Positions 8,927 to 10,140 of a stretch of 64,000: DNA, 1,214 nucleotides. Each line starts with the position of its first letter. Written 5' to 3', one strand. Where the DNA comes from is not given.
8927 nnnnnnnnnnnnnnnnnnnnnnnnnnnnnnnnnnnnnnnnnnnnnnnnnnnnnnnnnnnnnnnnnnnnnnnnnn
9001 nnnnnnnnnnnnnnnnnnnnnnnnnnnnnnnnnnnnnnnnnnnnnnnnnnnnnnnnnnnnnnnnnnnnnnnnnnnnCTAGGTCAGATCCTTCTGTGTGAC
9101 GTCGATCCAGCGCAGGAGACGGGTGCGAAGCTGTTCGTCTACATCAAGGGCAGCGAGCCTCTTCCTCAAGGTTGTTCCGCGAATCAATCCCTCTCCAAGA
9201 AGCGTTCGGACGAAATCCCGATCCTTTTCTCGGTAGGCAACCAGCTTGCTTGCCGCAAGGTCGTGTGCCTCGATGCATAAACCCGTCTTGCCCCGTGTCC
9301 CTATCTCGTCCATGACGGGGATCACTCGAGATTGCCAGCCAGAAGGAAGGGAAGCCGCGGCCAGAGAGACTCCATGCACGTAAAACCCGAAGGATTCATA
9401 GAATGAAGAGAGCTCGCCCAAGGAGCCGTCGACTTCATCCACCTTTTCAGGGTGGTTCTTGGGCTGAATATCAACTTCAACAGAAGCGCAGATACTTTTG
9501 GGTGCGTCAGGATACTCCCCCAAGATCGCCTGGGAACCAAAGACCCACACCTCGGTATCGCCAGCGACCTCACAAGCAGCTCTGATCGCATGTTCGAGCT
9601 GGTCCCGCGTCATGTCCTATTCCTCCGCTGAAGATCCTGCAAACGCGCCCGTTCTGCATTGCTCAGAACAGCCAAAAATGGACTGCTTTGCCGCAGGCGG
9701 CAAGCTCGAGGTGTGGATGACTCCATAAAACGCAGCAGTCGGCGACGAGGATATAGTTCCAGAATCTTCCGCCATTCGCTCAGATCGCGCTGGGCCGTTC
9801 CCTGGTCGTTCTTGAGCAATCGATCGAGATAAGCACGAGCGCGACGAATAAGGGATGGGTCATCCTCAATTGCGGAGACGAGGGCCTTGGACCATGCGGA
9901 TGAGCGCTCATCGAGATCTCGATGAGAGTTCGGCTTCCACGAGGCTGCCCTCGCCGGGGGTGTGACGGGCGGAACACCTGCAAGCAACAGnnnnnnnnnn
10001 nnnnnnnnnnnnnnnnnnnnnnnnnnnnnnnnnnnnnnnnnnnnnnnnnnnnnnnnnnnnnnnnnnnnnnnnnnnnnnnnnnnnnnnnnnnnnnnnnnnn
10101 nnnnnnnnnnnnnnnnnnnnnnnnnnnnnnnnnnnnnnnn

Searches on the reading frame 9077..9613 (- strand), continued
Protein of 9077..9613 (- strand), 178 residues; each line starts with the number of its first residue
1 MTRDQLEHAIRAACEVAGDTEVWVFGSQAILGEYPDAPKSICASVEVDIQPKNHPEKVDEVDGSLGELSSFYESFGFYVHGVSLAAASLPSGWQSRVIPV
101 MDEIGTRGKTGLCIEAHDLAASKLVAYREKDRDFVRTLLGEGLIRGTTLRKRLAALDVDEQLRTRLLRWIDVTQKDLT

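Call 93: fold_search(model_id=the predicted structure, library=viral)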
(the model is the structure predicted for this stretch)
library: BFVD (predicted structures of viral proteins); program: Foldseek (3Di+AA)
matches with E <= 10: 87; with E <= 0.001: 0
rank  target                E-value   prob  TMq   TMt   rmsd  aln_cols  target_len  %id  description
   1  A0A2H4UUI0            7.8e-01  0.06  0.21  0.21  14.5       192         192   12  Dual specificity protein phosphatase [Bodo saltans virus]
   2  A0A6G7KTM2            1.6e+00  0.08  0.17  0.19  10.7        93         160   20  p300_2R [African swine fever virus]
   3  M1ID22                2.0e+00  0.25  0.21  0.43   4.8        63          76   21  (no name in the UniProt tables at hand)
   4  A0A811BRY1            2.1e+00  0.14  0.24  0.26   4.9        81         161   14  Uncharacterized protein [Pandoravirus japonicus]
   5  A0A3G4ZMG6            2.1e+00  0.03  0.13  0.14  10.3        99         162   11  Uncharacterized protein [Terrestrivirus sp.]
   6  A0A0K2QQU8            2.4e+00  0.06  0.12  0.16  10.7        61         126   15  Uncharacterized protein [Ralstonia phage RSF1]
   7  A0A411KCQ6            2.5e+00  0.20  0.22  0.44   6.5        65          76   18  (no name in the UniProt tables at hand)
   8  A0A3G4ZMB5            2.7e+00  0.04  0.16  0.14  12.3       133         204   11  Dual specificity protein phosphatase 19-like [Terrestrivirus sp.]
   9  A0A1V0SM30            2.7e+00  0.04  0.13  0.05  13.8       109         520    7  HNH endonuclease [Klosneuvirus KNV1]
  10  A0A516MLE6            2.8e+00  0.06  0.14  0.19  14.1        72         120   19  (no name in the UniProt tables at hand)
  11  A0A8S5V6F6            3.2e+00  0.13  0.22  0.36   7.6        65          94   18  Uncharacterized protein [Myoviridae sp. ctRci5]
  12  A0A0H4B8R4            3.6e+00  0.25  0.29  0.15   3.3        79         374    9  Nucleocapsid [Jonchet virus]
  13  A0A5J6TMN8            3.8e+00  0.04  0.16  0.21  10.2        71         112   10  (no name in the UniProt tables at hand)
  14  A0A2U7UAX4            4.0e+00  0.16  0.26  0.10   3.8        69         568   12  Ankyrin repeat domain containing protein [Pandoravirus quercus]
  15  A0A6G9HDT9            4.0e+00  0.02  0.14  0.06  10.5        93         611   15  T4 RNA ligase [Panulirus argus virus 1]
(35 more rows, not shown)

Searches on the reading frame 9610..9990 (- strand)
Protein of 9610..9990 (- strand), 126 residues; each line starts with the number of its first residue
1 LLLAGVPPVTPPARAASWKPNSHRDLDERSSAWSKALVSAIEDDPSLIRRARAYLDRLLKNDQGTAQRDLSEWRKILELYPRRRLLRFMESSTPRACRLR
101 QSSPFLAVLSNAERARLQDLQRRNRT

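Call 53: search_protein_families(library=pfam, proteins=[window:9610-9990:-], max_evalue=1)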
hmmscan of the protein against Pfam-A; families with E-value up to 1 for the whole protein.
window:9610-9990:- (126 aa): 2 families
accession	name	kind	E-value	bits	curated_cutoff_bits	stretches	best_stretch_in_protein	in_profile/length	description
PF20073.4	DUF6469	-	0.17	12.3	27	0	17-46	50-79/130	Domain of unknown function (DUF6469)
PF20088.4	DUF6480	-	0.2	12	25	1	5-41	23-59/78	Family of unknown function (DUF6480)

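Call 57: find_homologous_proteins(query=A4, max_evalue=0.001)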
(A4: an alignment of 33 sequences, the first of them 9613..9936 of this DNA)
Query A4 (33 sequences) (108 aa, profile of the alignment): 387 proteins with E <= 0.001 among 6758 candidates; the best 120 are listed.
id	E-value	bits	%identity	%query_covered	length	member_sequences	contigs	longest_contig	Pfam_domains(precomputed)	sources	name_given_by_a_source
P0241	3.0e-34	135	49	90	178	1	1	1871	-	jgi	jgi:hypothetical protein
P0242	2.0e-31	126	48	92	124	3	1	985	-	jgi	jgi:hypothetical protein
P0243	7.6e-31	124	47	92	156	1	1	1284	-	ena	-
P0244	3.6e-29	119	38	89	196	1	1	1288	-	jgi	jgi:hypothetical protein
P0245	5.7e-26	109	33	97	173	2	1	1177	-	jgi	jgi:hypothetical protein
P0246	9.5e-24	101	38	91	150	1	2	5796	-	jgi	jgi:hypothetical protein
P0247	1.9e-23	100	42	85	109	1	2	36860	-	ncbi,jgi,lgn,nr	ncbi:MAG TPA: hypothetical protein VGO11_04370 [Chthoniobacteraceae bacterium]|jgi:hypothetical prot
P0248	2.9e-23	100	36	94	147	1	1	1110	-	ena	-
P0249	9.9e-22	95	39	86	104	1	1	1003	-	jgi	jgi:hypothetical protein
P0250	1.9e-21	94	45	86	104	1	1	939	-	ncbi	-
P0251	3.5e-21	93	39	91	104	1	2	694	-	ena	-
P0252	3.9e-21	93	34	86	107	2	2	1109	-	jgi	-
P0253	8.1e-21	92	40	86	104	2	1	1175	-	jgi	jgi:hypothetical protein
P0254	1.0e-20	92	44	87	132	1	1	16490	-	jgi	jgi:hypothetical protein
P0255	1.2e-20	91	43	86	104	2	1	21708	-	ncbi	-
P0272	1.5e-19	88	39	91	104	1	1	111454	-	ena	-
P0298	3.9e-19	87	41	86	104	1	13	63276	-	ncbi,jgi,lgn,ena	jgi:hypothetical protein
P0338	1.1e-16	79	35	86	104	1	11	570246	-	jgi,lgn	jgi:hypothetical protein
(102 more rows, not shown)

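Call 58: find_encoding_contigs(protein=P0298, flank=4000, max_places=4)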
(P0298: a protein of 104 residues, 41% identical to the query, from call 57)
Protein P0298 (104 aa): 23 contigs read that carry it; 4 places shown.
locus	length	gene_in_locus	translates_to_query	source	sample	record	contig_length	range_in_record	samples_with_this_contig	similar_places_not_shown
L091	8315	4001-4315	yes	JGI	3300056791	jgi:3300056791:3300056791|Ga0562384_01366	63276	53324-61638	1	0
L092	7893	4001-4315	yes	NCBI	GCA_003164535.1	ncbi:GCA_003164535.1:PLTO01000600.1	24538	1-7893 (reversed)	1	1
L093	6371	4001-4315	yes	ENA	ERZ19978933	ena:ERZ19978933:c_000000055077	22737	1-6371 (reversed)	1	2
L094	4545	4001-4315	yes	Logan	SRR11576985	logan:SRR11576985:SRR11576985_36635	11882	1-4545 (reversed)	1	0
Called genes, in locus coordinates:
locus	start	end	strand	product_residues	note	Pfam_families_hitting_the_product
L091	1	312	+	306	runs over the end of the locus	PF03787:RAMPs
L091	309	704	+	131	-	PF09701:Cas_Cmr5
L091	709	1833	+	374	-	PF03787:RAMPs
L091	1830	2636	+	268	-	PF03787:RAMPs (weak)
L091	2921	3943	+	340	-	PF09670:Cas_Cas02710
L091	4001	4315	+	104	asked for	-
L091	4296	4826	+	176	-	PF19502:DUF6036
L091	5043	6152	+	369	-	PF09623:Cas_NE0113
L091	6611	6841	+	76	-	-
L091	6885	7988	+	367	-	PF01867:Cas_Cas1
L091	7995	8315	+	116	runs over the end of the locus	PF09827:CRISPR_Cas2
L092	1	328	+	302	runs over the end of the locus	PF03787:RAMPs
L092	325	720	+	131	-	PF09701:Cas_Cmr5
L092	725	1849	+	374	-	PF03787:RAMPs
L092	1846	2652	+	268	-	PF03787:RAMPs (weak)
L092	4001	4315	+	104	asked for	-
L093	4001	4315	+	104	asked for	-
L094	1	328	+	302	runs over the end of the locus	PF03787:RAMPs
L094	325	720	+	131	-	PF09701:Cas_Cmr5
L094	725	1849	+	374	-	PF03787:RAMPs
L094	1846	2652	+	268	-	PF03787:RAMPs (weak)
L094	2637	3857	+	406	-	PF09670:Cas_Cas02710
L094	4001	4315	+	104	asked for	-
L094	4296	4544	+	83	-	?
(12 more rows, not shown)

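Call 59: find_encoding_contigs(protein=P0272, flank=4000, max_places=2)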
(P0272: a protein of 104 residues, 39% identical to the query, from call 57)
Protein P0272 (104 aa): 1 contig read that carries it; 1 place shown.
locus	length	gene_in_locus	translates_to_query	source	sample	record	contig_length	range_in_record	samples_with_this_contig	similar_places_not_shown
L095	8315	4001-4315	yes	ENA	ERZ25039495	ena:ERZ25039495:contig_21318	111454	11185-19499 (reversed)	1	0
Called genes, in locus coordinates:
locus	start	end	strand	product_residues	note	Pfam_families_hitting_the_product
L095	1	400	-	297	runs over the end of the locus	-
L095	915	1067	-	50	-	-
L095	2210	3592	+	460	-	PF09254:FokI_cleav_dom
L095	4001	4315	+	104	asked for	-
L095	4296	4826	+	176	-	PF19502:DUF6036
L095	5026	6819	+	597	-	PF02129:Peptidase_S15, PF08530:PepX_C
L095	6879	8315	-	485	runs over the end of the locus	PF07690:MFS_1, PF00854:PTR2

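Call 60: find_encoding_contigs(protein=P0338, flank=4000, max_places=3)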
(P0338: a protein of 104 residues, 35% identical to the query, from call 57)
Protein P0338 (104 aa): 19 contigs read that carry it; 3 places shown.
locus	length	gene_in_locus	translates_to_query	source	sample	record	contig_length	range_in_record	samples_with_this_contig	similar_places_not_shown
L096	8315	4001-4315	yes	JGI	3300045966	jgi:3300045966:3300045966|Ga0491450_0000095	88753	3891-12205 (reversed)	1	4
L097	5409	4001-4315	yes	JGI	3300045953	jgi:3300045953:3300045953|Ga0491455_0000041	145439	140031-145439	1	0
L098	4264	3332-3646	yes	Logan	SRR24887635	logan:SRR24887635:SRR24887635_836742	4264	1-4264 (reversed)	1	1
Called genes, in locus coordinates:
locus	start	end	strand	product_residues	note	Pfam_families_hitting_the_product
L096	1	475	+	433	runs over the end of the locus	PF01940:DUF92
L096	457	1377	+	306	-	PF01040:UbiA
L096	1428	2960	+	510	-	-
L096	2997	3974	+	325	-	PF04055:Radical_SAM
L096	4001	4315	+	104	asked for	-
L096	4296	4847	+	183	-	PF19502:DUF6036 (weak)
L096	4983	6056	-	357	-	-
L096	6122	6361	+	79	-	PF13683:rve_3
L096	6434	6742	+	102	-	PF01527:HTH_Tnp_1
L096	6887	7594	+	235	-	PF13276:HTH_21, PF00665:rve, PF13683:rve_3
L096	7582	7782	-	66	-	-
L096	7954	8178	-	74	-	PF24024:DUF7336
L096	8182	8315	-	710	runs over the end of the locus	PF25023:TEN_YD-shell (weak)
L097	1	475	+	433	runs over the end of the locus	PF01940:DUF92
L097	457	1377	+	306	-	PF01040:UbiA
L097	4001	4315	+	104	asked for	-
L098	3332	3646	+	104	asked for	-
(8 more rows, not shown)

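Call 73: search_protein_representatives(alignment_id=A5)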
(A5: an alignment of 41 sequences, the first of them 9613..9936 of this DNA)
Query: 41 sequences, 146 profile positions. Proteins with E-value up to 0.001 (for the whole library): 4035; up to 1e-10: 2093; up to 1e-30: 61. The best 150 are listed.
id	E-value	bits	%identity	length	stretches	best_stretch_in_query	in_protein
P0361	7.8e-42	158.8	-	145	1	17-140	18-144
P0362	3.4e-41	156.7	-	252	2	24-135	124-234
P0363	1.4e-40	154.7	-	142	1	30-140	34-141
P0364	5.8e-40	152.7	-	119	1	29-139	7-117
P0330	4.6e-39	149.8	-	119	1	32-140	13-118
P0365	7.8e-39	149.0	-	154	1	32-140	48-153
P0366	1.7e-38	147.9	-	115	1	30-140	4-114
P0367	1.8e-37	144.6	-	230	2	28-138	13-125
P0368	7.6e-37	142.6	-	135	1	34-140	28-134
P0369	3.0e-35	137.4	-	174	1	13-137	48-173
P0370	3.9e-35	137.0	-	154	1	3-137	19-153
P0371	6.7e-35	136.3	-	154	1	1-136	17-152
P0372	6.7e-35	136.3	-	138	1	36-140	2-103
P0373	1.4e-34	135.2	-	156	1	29-139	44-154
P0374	1.8e-34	134.9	-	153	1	2-137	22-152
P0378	9.0e-34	132.6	-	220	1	32-139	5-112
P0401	8.8e-32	126.1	-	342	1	5-141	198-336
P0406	3.5e-31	124.2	-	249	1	28-138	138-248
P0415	1.0e-30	122.7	-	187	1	28-137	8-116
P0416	1.5e-30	122.1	-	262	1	34-139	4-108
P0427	3.0e-30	121.2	-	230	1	27-135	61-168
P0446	1.6e-29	118.8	-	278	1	21-144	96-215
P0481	2.3e-28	115.1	-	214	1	25-139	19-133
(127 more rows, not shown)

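Call 74: search_protein_families(library=pfam, proteins=[P0416, P0378, P0367, P0415, P0481, P0446, P0362, P0427, P0401, P0406], max_evalue=0.01)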
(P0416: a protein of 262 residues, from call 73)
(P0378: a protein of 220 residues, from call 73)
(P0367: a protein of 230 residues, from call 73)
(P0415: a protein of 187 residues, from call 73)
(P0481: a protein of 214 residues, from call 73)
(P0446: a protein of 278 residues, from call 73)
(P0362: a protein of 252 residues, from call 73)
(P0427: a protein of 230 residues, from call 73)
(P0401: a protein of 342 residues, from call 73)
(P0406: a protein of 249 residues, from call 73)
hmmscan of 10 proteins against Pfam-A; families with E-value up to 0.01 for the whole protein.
P0416 (262 aa): 0 families

P0378 (220 aa): 0 families

P0367 (230 aa): 0 families

P0415 (187 aa): 0 families

P0481 (214 aa): 0 families

P0446 (278 aa): 5 families
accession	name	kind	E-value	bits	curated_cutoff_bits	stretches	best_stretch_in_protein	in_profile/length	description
PF13560.12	HTH_31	-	3.5e-12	46.9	27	1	17-75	1-60/64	Helix-turn-helix domain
PF01381.28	HTH_3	-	2.4e-11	43.9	23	1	22-72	1-51/55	Helix-turn-helix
PF02954.25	HTH_8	-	0.00035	20.7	22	1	28-47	16-35/42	Bacterial regulatory protein, Fis family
PF13413.12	HTH_25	-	0.0024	18.1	24.6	1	22-55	2-35/62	Helix-turn-helix domain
PF13518.12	HTH_28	-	0.0029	18.1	25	1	26-48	8-30/52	Helix-turn-helix domain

P0362 (252 aa): 0 families

P0427 (230 aa): 0 families

P0401 (342 aa): 0 families

P0406 (249 aa): 2 families
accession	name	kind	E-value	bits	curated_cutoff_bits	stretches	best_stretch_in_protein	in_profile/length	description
PF06094.17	GGACT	-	6.5e-22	78.8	22.8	1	4-114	1-104/120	Gamma-glutamyl cyclotransferase, AIG2-like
PF13772.11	AIG2_2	-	0.0014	19.4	27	1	67-111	4-49/83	AIG2-like family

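Call 75: search_protein_families(library=ncbifam, proteins=[P0298, P0338, P0272, window:9613-9936:-, P0361], max_evalue=1)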
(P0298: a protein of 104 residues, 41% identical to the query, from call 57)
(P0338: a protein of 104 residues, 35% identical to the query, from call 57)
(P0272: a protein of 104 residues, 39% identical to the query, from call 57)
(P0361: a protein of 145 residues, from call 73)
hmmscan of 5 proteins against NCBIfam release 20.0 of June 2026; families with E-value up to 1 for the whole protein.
P0298 (104 aa): 0 families

P0338 (104 aa): 0 families

P0272 (104 aa): 0 families

window:9613-9936:- (108 aa): 0 families

P0361 (145 aa): 0 families

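Call 91: search_protein_families(library=pfam, alignment_id=A5, max_evalue=0.5)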
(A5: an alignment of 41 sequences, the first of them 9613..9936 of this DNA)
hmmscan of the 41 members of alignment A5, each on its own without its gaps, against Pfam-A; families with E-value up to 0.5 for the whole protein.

A. member 1, window:9613-9936:- (108 aa): 0 families

B. families by the number of members that match (of 41 scanned): 26 families (the first 25 are shown)
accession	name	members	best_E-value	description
PF23580.1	Znf_XAF1_N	17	0.0071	XIAP-associated factor 1-like, N-terminal zinc finger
PF17944.6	Arg_decarbox_C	12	0.003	Arginine decarboxylase C-terminal helical extension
PF08852.17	DUF1822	3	0.0035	Protein of unknown function (DUF1822)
PF09457.15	RBD-FIP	3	0.01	FIP domain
PF11455.13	MazE-like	2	0.01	Antitoxin MazE-like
PF07842.17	GCFC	2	0.11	GC-rich sequence DNA-binding factor-like protein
PF13551.12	HTH_29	1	0.0013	Winged helix-turn helix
PF13560.12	HTH_31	1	0.006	Helix-turn-helix domain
PF12949.13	HeH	1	0.011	HeH/LEM domain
PF01381.28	HTH_3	1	0.012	Helix-turn-helix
PF23338.1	PTHB1_hp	1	0.017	PTHB1 hairpin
PF01804.23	Penicil_amidase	1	0.02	Penicillin amidase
PF12883.13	DUF3828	1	0.024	Protein of unknown function (DUF3828)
PF09392.15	T3SS_needle_F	1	0.025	Type III secretion needle MxiH, YscF, SsaG, EprI, PscF, EscF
PF23125.1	Xre-MbcA-ParS_M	1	0.026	Antitoxin Xre/MbcA/ParS-like, middle domain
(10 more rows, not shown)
